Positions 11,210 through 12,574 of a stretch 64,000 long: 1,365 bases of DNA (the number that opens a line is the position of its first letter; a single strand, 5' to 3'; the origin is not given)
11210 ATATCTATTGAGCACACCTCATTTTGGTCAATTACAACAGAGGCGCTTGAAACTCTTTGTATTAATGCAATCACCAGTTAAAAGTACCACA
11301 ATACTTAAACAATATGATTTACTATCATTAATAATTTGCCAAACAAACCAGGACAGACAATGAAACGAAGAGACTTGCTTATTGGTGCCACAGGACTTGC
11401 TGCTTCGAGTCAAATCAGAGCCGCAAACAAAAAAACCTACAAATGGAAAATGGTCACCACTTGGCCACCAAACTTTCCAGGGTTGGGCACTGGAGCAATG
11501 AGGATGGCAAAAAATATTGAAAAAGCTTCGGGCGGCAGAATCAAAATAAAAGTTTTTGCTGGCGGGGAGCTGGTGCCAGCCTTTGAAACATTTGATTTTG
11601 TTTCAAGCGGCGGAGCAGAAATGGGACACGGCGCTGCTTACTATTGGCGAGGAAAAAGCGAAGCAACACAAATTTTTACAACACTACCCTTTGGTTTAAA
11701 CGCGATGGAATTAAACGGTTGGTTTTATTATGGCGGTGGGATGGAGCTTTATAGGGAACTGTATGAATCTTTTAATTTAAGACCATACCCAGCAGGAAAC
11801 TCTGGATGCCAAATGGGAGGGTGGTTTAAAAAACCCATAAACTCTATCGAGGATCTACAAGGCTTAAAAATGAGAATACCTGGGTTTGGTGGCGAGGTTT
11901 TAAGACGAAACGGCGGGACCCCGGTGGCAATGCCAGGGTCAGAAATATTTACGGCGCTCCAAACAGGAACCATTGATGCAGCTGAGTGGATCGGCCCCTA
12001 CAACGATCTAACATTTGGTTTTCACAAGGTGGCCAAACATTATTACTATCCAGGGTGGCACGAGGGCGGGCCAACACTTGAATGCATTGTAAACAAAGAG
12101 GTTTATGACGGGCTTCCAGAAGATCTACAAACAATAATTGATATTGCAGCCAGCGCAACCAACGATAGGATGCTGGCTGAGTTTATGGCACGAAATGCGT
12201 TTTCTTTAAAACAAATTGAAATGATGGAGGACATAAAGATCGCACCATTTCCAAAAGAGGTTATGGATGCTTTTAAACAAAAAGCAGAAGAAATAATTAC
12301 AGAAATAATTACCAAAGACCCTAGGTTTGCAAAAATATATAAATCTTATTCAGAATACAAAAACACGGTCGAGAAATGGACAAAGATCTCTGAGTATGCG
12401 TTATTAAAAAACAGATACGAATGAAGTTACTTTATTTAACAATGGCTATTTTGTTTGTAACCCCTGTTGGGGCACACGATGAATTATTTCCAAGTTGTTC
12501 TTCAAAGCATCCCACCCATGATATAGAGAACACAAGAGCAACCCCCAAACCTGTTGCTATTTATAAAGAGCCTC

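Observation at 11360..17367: Split TRAP transporter locus with a secreted TonB_C-domain protein, a secreted amidase and a propeller-like ORF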

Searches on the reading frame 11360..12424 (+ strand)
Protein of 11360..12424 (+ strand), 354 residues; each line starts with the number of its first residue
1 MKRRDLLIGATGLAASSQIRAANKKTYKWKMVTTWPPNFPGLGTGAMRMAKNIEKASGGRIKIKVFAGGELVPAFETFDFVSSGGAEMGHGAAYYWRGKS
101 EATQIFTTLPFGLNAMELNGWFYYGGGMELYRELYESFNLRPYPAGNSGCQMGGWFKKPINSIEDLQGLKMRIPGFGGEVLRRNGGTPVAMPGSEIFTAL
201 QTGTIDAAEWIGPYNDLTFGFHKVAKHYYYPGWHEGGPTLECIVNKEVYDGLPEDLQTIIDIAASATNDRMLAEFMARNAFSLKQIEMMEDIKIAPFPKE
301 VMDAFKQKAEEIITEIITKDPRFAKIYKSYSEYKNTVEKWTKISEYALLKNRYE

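Call 3: search_protein_families(library=pfam, proteins=[window:11360-12424:+], max_evalue=0.1)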
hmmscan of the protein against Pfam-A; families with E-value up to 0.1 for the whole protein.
window:11360-12424:+ (354 aa): 2 families
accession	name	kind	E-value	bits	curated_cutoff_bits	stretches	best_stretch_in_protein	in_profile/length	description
PF03480.18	DctP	-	7.4e-59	199.8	23.4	1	34-319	4-285/286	Bacterial extracellular solute-binding protein, family 7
PF19011.5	DUF5740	-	0.0016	19.2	26.5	1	270-337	4-71/94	Family of unknown function (DUF5740)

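Call 4: search_protein_families(library=ncbifam, proteins=[window:11360-12424:+], max_evalue=0.1)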
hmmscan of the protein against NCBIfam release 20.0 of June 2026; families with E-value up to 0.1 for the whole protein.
window:11360-12424:+ (354 aa): 2 families
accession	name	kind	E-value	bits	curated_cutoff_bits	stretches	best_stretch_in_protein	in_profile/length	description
TIGR00787.1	dctP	subfamily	5.2e-21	75.2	175.05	1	44-289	13-253/257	DctP family TRAP transporter solute-binding subunit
NF037995.1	TRAP_S1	subfamily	1.8e-20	73.4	50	2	157-287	124-254/271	TRAP transporter substrate-binding protein DctP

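Call 5: search_solved_structures(query=window:11360-12424:+, max_evalue=1e-10)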
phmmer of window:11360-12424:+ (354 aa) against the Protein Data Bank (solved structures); distinct sequences matched with E-value up to 1e-10: 35.
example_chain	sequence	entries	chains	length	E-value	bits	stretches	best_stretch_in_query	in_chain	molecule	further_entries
4pet_A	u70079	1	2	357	1.1e-104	353.5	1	24-351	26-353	Extracellular solute-binding protein, family 7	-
5cm6_A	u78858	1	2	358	1.1e-101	343.7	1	22-350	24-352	TRAP dicarboxylate transporter-DctP subunit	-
7ug8_A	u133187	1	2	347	1.3e-85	290.8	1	19-348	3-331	Ketoacid-binding protein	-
4yzz_A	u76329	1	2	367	2.6e-84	286.5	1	11-348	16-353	TRAP TRANSPORTER SOLUTE BINDING PROTEIN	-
4yic_A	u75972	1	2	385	3.1e-84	286.3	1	11-348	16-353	TRAP TRANSPORTER SOLUTE BINDING PROTEIN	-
2hzk_A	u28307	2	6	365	1.2e-83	284.4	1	10-346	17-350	TRAP-T family sorbitol/mannitol transporter, periplasmic binding protein, SmoM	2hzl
2zzv_A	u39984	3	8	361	8.7e-33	117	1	4-258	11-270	ABC transporter, solute-binding protein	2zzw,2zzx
7e9y_A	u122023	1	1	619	6.8e-23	84.5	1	18-208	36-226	Lactate-binding periplasmic protein TTHA0766,Lactate-binding periplasmic protein TTHA0766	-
4pe3_A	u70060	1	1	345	3.2e-22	82.3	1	49-264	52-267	TRAP dicarboxylate transporter-DctP subunit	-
4uab_A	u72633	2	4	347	5.7e-21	78.2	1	19-339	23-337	Twin-arginine translocation pathway signal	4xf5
8zmz_A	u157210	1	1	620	1.3e-20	77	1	19-208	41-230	Lactate-binding periplasmic protein TTHA0766,Red fluorescent protein drFP583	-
4xfe_A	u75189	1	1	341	3e-16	62.6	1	30-283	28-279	TRAP dicarboxylate transporter subunit DctP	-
4n8y_A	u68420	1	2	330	3.1e-15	59.3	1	8-306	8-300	Putative TRAP-type C4-dicarboxylate transport system, binding periplasmic protein (DctP su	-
4p8b_A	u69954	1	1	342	5.1e-14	55.3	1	1-271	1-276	TRAP-type transporter, periplasmic component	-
4n15_A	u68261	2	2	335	1.1e-13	54.1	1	46-281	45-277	TRAP dicarboxylate transporter, DctP subunit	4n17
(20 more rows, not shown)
